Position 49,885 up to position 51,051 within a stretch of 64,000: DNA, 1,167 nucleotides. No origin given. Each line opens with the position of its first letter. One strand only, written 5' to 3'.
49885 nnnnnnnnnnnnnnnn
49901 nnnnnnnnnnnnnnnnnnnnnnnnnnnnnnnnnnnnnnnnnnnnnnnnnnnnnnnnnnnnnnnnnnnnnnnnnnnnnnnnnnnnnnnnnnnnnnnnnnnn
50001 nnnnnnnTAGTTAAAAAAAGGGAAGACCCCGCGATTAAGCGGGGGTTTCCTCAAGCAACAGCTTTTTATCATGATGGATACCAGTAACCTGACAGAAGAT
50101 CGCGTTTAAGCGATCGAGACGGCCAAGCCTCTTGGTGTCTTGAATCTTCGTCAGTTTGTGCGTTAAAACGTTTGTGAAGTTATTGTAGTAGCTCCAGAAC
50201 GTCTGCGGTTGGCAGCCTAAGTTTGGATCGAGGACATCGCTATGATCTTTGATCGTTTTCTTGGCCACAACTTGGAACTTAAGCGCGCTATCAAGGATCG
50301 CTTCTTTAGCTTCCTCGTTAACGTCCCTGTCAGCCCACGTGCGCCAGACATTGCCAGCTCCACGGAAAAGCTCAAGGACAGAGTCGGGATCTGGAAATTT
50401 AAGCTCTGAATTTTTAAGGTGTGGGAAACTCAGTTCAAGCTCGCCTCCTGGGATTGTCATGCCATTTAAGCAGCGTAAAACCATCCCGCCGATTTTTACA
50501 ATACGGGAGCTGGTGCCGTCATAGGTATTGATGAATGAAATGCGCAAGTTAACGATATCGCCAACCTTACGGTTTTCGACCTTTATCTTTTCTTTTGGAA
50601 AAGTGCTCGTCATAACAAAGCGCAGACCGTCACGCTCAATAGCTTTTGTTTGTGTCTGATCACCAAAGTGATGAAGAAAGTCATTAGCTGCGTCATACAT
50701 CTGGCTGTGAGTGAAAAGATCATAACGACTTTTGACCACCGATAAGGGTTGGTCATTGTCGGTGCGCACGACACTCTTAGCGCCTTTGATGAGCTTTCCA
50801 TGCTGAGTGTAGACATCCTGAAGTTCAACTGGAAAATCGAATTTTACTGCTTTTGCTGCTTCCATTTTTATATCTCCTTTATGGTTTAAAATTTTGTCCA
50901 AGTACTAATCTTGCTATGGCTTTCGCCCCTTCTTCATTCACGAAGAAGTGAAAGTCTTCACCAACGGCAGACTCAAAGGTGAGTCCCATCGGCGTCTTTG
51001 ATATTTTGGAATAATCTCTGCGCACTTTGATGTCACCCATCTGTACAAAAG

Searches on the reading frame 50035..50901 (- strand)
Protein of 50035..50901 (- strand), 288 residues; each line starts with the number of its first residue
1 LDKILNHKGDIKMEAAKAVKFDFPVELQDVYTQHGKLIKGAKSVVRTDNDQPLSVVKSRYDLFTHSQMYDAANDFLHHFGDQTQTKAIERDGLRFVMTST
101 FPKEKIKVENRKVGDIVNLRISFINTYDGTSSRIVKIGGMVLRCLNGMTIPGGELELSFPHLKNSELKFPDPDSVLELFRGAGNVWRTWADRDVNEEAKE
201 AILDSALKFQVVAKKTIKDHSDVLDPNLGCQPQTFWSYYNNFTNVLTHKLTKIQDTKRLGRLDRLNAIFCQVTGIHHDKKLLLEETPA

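Call 22: search_protein_families(library=phrogs, proteins=[window:50035-50901:-], max_evalue=0.01)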
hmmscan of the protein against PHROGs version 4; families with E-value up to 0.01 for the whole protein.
window:50035-50901:- (288 aa): 3 families
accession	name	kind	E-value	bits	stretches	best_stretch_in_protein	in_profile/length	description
phrog_1221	-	unknown function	6.4e-15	56.1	1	34-251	81-311/355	-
phrog_1362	-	unknown function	0.00052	20.2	1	32-153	121-252/391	-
phrog_21518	-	unknown function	0.0028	18.2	0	40-164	36-159/285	-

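Call 85: search_protein_families(library=pfam, proteins=[window:50035-50901:-], max_evalue=0.001)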
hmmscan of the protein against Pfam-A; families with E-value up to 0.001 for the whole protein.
window:50035-50901:- (288 aa): 1 family
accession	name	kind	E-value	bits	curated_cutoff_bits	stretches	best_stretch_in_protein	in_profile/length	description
PF06067.16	DUF932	-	1.5e-11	45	23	1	52-251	1-211/227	Domain of unknown function (DUF932)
